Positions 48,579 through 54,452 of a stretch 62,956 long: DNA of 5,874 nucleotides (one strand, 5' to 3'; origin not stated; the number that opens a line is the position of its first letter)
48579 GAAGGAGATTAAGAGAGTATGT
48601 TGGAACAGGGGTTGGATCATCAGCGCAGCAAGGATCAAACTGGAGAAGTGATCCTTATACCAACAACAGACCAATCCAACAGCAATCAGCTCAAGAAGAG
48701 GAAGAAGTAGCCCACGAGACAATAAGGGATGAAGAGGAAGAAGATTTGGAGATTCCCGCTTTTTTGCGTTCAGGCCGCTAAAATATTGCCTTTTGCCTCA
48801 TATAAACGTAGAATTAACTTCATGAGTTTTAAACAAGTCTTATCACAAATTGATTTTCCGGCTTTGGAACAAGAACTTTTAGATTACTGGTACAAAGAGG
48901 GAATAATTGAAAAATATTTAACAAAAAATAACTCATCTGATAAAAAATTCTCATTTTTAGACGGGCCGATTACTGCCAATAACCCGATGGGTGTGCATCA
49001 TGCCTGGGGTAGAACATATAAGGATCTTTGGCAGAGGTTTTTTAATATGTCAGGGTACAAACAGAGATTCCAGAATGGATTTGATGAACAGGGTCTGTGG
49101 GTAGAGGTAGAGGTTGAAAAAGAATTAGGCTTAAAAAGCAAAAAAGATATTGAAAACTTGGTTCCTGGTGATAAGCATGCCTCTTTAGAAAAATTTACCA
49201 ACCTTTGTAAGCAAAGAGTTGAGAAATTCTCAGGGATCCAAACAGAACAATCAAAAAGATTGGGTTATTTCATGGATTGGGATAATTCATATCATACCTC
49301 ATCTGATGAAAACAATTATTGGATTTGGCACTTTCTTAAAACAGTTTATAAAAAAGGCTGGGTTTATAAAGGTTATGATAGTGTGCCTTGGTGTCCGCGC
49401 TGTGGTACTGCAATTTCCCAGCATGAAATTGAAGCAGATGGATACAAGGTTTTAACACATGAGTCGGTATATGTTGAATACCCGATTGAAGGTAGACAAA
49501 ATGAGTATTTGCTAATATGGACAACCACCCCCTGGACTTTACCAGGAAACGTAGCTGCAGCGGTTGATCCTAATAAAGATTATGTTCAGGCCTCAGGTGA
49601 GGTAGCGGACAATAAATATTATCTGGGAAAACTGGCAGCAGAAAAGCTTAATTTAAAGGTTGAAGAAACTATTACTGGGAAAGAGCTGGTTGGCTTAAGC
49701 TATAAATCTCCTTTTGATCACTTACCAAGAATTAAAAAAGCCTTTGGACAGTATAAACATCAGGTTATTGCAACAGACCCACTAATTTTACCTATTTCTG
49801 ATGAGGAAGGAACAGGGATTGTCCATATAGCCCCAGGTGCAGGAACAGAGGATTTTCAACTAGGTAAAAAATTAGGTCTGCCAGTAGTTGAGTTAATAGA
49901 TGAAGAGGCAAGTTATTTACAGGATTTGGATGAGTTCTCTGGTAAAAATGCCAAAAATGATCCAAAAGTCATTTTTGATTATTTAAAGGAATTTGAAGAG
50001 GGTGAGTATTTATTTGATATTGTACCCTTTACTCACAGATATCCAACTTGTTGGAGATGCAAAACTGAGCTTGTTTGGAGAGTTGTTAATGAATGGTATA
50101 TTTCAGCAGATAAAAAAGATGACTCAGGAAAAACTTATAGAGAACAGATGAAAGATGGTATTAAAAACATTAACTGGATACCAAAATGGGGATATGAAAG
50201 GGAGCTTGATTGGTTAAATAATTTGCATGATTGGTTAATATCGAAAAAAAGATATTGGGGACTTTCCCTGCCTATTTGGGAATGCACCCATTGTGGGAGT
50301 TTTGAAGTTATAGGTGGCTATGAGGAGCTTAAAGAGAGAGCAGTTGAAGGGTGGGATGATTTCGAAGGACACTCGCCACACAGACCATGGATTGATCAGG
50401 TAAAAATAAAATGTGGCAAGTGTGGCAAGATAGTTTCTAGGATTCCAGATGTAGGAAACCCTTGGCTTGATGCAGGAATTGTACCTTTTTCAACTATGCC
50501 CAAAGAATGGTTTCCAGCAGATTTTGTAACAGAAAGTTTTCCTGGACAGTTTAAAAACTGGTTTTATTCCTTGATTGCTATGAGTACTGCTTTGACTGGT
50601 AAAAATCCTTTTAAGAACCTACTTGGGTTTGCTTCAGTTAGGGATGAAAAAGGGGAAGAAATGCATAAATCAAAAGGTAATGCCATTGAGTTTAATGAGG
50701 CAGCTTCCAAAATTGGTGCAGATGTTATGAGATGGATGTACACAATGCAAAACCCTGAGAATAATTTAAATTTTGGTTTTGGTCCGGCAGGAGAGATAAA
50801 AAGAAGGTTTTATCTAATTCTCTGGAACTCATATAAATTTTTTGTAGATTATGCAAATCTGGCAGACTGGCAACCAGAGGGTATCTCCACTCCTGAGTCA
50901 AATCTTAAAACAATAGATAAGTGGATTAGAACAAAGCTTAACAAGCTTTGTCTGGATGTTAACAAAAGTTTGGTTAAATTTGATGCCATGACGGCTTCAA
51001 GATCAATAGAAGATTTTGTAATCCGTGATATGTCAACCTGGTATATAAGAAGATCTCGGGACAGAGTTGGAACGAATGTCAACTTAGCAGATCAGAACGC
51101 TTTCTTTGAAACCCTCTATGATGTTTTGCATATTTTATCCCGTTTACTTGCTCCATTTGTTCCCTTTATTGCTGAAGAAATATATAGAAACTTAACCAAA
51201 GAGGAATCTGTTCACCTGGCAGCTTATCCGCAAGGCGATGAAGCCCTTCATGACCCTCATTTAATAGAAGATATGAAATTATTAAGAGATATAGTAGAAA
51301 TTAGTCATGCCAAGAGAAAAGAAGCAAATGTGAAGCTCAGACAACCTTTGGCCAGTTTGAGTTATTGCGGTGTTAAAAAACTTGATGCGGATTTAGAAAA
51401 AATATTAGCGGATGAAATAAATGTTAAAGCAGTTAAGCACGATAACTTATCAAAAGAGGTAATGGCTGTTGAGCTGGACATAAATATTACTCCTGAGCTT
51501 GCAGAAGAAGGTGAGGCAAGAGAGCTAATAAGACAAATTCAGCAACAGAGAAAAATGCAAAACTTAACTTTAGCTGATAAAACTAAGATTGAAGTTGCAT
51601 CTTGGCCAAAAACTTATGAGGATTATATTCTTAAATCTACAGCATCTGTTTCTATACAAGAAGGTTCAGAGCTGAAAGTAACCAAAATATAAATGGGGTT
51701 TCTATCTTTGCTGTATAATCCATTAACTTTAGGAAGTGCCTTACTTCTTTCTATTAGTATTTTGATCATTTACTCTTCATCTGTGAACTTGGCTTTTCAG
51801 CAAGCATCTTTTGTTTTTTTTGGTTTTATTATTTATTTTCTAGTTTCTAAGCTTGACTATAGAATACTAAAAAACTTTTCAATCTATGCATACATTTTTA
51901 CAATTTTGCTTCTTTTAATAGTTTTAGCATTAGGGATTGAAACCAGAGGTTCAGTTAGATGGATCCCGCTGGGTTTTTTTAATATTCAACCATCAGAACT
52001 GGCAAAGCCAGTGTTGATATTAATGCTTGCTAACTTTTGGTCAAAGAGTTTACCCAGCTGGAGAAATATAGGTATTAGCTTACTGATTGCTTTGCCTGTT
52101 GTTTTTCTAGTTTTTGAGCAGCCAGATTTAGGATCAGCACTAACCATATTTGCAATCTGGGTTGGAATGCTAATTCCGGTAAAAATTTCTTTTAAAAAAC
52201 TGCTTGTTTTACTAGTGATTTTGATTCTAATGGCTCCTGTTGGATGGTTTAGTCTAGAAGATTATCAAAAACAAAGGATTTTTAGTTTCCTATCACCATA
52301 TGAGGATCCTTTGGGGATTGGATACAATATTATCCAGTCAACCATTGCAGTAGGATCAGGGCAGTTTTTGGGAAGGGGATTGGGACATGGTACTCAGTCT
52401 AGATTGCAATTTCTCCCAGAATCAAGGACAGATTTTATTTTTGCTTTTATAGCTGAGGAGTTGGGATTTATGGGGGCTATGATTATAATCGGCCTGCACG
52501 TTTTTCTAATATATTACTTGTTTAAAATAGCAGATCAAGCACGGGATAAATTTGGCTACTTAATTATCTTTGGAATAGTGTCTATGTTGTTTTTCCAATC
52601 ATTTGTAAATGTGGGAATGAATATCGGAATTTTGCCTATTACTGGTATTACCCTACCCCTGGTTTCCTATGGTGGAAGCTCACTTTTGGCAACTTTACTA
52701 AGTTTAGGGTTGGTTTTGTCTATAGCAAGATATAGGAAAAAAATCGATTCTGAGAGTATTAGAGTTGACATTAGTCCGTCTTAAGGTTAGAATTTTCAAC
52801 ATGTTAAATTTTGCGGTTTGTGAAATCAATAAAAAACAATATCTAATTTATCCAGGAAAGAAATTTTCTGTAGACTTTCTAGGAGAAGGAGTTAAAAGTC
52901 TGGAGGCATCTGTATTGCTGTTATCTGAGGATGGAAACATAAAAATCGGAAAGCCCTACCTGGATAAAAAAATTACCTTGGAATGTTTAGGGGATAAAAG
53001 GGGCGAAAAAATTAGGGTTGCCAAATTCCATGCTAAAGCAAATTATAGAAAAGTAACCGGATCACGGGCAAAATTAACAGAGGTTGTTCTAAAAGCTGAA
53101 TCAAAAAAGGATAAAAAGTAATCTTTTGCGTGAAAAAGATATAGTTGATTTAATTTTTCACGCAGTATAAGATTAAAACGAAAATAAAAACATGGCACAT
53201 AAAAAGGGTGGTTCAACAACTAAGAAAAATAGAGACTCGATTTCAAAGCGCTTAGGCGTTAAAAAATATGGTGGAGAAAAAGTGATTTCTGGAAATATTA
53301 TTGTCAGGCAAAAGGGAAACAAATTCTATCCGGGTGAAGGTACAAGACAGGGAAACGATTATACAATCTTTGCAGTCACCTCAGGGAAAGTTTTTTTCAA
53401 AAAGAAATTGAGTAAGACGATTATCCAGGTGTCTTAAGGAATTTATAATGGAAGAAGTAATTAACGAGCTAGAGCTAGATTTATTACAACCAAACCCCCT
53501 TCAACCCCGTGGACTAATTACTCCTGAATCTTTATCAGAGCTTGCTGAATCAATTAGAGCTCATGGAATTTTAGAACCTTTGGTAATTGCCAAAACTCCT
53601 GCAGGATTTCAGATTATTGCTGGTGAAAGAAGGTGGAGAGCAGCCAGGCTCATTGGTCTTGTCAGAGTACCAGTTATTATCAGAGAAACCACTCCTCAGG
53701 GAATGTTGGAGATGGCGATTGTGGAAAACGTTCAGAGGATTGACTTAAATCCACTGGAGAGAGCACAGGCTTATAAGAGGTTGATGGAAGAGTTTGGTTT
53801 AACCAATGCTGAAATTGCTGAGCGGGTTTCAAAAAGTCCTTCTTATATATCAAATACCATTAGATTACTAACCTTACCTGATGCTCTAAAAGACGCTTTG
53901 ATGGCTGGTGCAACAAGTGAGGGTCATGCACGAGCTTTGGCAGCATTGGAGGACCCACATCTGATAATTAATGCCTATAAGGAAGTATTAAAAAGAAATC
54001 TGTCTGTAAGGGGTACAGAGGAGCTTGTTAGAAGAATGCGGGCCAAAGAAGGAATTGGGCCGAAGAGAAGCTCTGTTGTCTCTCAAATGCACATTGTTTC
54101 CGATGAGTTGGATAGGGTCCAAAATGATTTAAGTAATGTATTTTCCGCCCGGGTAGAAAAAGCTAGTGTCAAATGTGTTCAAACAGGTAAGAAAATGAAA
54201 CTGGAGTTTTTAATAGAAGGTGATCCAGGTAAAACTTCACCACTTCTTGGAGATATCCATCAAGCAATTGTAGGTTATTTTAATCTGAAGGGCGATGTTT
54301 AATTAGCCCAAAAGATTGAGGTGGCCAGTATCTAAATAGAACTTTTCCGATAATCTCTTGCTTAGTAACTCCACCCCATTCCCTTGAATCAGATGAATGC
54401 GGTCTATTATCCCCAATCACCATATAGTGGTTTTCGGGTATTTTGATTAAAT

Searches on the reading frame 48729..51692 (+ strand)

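Call 32: search_protein_families(library=pfam, proteins=[window:48729-51692:+], max_evalue=0.001)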
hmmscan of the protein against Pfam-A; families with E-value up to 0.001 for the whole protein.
window:48729-51692:+ (987 aa): 5 families
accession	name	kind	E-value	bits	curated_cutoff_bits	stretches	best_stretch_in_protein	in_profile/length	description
PF00133.28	tRNA-synt_1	-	5.2e-74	249.9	22.7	1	50-677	2-408/414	tRNA synthetases class I (I, L, M and V)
PF08264.19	Anticodon_1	-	2.3e-32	112.4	25.1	1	730-874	1-144/148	Anticodon-binding domain of tRNA ligase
PF09334.17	tRNA-synt_1g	-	1.2e-12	47.7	20.1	0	641-678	324-361/391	tRNA synthetases class I (M)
PF19302.4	DUF5915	-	1.8e-12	47.7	27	1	894-981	79-175/195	Domain of unknown function (DUF5915)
PF01921.24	tRNA-synt_1f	-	1.9e-06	27.5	27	1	634-685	272-323/360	tRNA synthetases class I (K)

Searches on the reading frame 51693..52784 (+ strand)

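Call 32: search_protein_families(library=pfam, proteins=[window:51693-52784:+], max_evalue=0.001)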
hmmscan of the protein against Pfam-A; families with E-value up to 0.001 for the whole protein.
window:51693-52784:+ (363 aa): 1 family
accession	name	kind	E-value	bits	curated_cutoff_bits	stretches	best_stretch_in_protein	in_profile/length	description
PF01098.24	FTSW_RODA_SPOVE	-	3.5e-97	326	26.4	1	17-349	18-355/356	Cell cycle protein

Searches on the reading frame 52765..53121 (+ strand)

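Call 32: search_protein_families(library=pfam, proteins=[window:52765-53121:+], max_evalue=0.001)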
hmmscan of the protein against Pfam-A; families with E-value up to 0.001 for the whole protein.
window:52765-53121:+ (118 aa): 1 family
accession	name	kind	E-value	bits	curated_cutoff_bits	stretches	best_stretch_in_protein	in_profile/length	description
PF00829.26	Ribosomal_L21p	-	1e-15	58.2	27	1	16-108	2-95/99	Ribosomal prokaryotic L21 protein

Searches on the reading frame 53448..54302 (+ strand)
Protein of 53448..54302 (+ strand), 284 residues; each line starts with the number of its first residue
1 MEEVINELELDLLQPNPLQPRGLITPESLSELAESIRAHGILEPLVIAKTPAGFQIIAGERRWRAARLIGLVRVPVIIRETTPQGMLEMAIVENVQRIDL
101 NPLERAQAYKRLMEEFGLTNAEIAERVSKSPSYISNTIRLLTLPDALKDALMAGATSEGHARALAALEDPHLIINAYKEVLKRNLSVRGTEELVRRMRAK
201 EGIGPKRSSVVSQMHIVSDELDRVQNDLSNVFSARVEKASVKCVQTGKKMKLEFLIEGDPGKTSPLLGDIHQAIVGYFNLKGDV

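Call 46: search_protein_families(library=pfam, proteins=[window:53448-54302:+], max_evalue=0.001)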
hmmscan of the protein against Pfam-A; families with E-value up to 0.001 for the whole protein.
window:53448-54302:+ (284 aa): 3 families
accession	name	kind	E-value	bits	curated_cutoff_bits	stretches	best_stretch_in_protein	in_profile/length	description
PF17762.8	HTH_ParB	-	1.8e-33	115.2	22.6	1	99-198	2-101/102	ParB HTH domain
PF02195.25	ParB_N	-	2.4e-29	101.7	26.3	1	5-96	3-95/95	ParB N-terminal domain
PF18090.7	SoPB_HTH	-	0.00059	20.4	27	0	103-148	4-50/75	Centromere-binding protein HTH domain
